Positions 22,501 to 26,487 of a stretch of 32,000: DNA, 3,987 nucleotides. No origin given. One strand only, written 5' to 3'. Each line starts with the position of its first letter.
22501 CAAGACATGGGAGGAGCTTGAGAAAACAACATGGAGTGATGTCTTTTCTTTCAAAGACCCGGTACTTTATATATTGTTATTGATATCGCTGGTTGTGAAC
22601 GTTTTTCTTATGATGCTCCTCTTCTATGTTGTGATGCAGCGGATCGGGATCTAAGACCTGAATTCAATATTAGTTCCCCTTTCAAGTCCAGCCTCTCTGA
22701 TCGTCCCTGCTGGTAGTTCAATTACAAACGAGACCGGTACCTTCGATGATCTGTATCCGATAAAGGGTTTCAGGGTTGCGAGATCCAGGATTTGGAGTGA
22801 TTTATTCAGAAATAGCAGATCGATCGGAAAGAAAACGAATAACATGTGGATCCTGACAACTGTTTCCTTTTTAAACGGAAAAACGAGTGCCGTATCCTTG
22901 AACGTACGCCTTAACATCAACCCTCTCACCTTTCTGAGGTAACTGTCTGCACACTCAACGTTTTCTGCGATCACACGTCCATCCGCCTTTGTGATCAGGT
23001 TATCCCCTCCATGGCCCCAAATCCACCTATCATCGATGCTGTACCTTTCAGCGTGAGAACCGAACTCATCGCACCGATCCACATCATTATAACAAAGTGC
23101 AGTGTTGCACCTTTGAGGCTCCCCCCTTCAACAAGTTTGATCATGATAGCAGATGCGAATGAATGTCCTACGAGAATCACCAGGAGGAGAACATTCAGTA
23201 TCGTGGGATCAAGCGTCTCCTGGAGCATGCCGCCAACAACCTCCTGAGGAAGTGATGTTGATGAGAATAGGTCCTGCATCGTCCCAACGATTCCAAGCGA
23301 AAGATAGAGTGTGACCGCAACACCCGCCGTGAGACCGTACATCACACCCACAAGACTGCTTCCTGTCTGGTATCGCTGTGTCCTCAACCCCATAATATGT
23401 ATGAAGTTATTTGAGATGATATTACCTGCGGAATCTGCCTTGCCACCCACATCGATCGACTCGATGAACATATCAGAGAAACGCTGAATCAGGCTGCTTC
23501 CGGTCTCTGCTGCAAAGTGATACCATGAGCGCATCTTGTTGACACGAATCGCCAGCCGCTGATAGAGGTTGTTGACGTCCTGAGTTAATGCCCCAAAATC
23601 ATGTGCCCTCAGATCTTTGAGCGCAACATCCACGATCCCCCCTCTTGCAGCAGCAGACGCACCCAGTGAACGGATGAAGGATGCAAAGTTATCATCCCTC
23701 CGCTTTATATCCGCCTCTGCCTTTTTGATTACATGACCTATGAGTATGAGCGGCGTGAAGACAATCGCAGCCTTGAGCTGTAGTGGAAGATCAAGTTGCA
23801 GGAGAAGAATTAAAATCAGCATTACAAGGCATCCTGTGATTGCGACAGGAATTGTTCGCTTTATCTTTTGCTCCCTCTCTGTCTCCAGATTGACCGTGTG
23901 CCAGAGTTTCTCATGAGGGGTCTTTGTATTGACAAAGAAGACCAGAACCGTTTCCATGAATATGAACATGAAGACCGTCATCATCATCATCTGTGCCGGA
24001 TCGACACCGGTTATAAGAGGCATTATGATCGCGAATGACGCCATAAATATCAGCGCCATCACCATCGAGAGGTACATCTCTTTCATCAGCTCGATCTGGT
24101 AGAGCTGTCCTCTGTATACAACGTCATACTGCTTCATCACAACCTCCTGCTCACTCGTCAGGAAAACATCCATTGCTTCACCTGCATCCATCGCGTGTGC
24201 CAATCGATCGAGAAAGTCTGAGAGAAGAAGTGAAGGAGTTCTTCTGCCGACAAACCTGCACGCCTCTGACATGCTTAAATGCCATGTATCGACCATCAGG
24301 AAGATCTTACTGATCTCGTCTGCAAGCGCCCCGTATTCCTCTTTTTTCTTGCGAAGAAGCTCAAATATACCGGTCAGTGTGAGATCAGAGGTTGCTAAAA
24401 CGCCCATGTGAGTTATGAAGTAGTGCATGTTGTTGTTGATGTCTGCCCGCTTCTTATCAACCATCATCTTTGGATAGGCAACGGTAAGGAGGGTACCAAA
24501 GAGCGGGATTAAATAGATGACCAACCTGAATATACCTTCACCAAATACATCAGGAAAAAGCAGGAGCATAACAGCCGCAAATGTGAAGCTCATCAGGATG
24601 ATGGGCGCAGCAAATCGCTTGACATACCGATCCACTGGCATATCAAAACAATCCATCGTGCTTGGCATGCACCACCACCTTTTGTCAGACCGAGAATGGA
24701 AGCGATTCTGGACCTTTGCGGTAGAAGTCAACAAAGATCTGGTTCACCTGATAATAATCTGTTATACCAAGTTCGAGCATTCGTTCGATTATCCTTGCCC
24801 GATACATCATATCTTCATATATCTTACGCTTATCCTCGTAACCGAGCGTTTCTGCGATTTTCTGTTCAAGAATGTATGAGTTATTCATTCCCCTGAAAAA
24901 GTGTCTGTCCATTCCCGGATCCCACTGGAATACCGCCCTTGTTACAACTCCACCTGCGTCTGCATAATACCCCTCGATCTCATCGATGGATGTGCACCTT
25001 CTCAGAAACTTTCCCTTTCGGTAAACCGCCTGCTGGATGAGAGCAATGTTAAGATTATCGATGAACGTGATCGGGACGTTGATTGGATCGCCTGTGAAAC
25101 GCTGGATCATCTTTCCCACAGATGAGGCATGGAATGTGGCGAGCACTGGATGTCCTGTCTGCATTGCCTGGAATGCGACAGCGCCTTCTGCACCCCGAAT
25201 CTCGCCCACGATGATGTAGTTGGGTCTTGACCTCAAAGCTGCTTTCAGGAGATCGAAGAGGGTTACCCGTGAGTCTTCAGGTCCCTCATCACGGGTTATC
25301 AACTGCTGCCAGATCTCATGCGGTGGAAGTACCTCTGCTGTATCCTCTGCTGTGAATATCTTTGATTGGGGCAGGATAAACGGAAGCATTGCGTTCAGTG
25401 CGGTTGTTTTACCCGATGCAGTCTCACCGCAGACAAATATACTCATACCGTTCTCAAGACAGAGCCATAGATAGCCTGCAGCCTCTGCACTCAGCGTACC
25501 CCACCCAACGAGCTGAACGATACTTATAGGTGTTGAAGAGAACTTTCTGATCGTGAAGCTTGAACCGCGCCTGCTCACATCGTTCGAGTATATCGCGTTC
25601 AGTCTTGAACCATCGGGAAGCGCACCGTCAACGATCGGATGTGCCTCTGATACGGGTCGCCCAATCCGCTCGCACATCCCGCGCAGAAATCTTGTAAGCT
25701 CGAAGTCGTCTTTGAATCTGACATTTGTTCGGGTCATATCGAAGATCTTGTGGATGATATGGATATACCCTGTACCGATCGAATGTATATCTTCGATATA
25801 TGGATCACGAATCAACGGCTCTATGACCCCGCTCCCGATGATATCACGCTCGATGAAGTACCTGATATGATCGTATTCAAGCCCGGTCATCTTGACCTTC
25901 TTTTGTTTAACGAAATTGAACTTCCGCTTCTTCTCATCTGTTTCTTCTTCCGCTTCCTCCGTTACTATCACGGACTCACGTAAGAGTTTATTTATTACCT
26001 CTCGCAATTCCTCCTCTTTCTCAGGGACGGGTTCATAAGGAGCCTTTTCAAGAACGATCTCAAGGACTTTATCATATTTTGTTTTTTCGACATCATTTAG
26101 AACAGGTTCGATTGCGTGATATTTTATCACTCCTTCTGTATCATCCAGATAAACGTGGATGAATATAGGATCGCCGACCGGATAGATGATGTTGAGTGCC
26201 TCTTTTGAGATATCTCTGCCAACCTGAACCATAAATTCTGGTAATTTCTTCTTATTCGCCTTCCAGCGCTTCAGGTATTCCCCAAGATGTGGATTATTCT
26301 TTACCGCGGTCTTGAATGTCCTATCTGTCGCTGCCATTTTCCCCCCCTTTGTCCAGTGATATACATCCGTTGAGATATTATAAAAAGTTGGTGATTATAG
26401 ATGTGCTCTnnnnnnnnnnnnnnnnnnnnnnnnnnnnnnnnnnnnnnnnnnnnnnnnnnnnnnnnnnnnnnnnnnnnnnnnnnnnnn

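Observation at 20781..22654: Three-gene KaiC/ArlH-like module (small charged protein, active ATPase, P-loop-dead TM-anchored paralog) interrupts the rpo/ribosomal supercluster right after rps7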

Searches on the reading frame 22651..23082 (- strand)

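Call 4: search_protein_families(library=pfam, proteins=[window:22651-23082:-], max_evalue=1)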
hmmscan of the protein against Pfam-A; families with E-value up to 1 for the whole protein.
window:22651-23082:- (143 aa): 1 family
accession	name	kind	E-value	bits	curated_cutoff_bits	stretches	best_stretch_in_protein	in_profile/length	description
PF02643.20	DUF192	-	8e-18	64.8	27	1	41-141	2-96/96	Uncharacterized ACR, COG1430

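Call 5: search_protein_families(library=ncbifam, proteins=[window:22651-23082:-], max_evalue=0.01)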
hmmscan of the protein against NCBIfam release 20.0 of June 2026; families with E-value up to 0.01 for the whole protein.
window:22651-23082:- (143 aa): 1 family
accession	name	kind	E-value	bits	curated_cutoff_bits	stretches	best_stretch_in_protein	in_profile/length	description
NF002996.0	PRK03760.1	equivalog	2e-23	82.6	146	1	28-142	3-117/121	hypothetical protein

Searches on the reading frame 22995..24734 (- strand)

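Call 4: search_protein_families(library=pfam, proteins=[window:22995-24734:-], max_evalue=1)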
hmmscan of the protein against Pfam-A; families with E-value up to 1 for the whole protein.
window:22995-24734:- (579 aa): 1 family
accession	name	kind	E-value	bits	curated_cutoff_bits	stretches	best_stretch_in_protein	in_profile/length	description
PF00482.28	T2SSF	-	2.8e-11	43.9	25.2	1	106-233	1-122/125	Type II secretion system (T2SS), protein F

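Call 5: search_protein_families(library=ncbifam, proteins=[window:22995-24734:-], max_evalue=0.01)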
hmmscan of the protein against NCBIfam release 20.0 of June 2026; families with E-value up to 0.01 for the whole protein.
window:22995-24734:- (579 aa): 3 families
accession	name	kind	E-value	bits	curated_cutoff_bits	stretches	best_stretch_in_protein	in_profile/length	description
NF004704.2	PRK06041.1-2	equivalog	1.8e-190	634.3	550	1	28-569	4-554/555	archaellar assembly protein ArlJ/FlaJ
NF004705.1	PRK06041.1-3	equivalog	1.3e-75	255.2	400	1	99-569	3-462/465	archaellar assembly protein ArlJ/FlaJ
NF004703.2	PRK06041.1-1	equivalog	1.3e-56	192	570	1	89-553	26-505/525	archaellar assembly protein ArlJ/FlaJ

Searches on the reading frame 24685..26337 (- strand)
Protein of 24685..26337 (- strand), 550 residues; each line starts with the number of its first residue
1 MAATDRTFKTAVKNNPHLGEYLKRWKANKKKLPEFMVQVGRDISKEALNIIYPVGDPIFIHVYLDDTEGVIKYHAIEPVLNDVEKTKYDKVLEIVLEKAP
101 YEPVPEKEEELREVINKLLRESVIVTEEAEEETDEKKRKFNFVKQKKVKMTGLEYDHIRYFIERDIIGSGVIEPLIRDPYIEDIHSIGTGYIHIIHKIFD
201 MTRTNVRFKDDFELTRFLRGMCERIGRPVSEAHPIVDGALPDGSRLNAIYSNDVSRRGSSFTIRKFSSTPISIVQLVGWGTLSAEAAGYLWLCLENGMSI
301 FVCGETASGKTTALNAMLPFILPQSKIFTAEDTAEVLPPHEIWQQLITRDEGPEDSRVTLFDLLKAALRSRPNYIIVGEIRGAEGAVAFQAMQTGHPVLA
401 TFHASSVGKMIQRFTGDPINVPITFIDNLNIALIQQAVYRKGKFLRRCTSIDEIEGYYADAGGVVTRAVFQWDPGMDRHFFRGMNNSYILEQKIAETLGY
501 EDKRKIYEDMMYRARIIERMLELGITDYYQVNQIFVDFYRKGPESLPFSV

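Call 4: search_protein_families(library=pfam, proteins=[window:24685-26337:-], max_evalue=1)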
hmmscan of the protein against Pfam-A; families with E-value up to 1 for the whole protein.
window:24685-26337:- (550 aa): 9 families
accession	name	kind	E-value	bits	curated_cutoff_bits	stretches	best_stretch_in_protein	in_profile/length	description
PF00437.27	T2SSE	-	1.8e-37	129.3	24.9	1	169-415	5-256/370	Type II/IV secretion system protein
PF13555.12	AAA_29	-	0.0013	18.8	27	1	274-327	4-52/61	P-loop containing region of AAA domain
PF13401.12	AAA_22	-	0.0082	16.9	27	1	298-379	6-92/130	AAA domain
PF13175.12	AAA_15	-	0.023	14.8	32.1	0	301-328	27-54/374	AAA ATPase domain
PF00350.29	Dynamin_N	-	0.035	14.6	27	1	300-336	1-38/168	Dynamin family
PF01580.24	FtsK_SpoIIIE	-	0.052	13.4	24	1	300-318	42-60/221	FtsK/SpoIIIE family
PF00270.35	DEAD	-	0.068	13.3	26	1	294-321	11-36/167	DEAD/DEAH box helicase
PF13191.12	AAA_16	-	0.12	13.3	32.6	1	298-349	25-75/167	AAA ATPase domain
PF13476.12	AAA_23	-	0.77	10.8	27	0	301-317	23-39/201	AAA domain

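Call 5: search_protein_families(library=ncbifam, proteins=[window:24685-26337:-], max_evalue=0.01)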
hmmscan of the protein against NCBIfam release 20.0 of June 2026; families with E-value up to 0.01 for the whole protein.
window:24685-26337:- (550 aa): 17 families
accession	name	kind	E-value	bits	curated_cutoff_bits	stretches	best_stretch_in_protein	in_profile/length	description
NF058587.1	archaellum_moto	equivalog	1.2e-237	789.8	550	1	20-548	2-527/527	archaellum flagellar ATPase motor FlaI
NF053672.1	bindosome_BasE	exception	6.5e-59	200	1000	1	157-542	127-511/512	bindosome assembly system ATPase subunit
TIGR03819.1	heli_sec_ATPase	hypoth_equivalog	6.1e-44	150.6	373.15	1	154-411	37-294/340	TadA family conjugal transfer-associated ATPase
TIGR02788.1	VirB11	equivalog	5e-32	111.2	249.95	2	286-413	133-261/308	P-type DNA transfer ATPase VirB11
TIGR02782.1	TrbB_P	equivalog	5.6e-27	94.8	304.55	1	215-414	55-252/303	P-type conjugative transfer ATPase TrbB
NF010475.0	PRK13900.1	equivalog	2.3e-22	79.5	389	1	294-408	157-273/333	type IV secretion system ATPase VirB11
NF010469.0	PRK13894.1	subfamily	1.1e-21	77.6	508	1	226-414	79-264/320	conjugal transfer ATPase TrbB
NF010407.0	PRK13833.1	subfamily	4.5e-20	72.3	499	1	229-413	77-258/323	conjugal transfer protein TrbB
NF010425.0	PRK13851.1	equivalog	2.5e-19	69.3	461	1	287-405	152-271/344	type IV secretion system protein VirB11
NF041000.1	ATPase_ComGA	equivalog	3.3e-19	68.9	300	1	295-415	127-243/267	competence type IV pilus ATPase ComGA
TIGR01420.1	pilT_fam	subfamily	4.9e-19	68.8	319.1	1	296-414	122-239/343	PilT/PilU family type 4a pilus ATPase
TIGR02538.1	type_IV_pilB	equivalog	5.3e-15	55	675.65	1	297-415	317-430/564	type IV-A pilus assembly ATPase PilB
TIGR02525.1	plasmid_TraJ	equivalog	9.7e-14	51.1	368.3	1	295-415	148-270/372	plasmid transfer ATPase TraJ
NF007755.0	PRK10436.1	equivalog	1.8e-13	50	617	1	296-415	219-333/465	type II secretion system protein GspE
TIGR02533.1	type_II_gspE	equivalog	5.7e-13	48.4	630.25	1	300-414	246-356/486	type II secretion system ATPase GspE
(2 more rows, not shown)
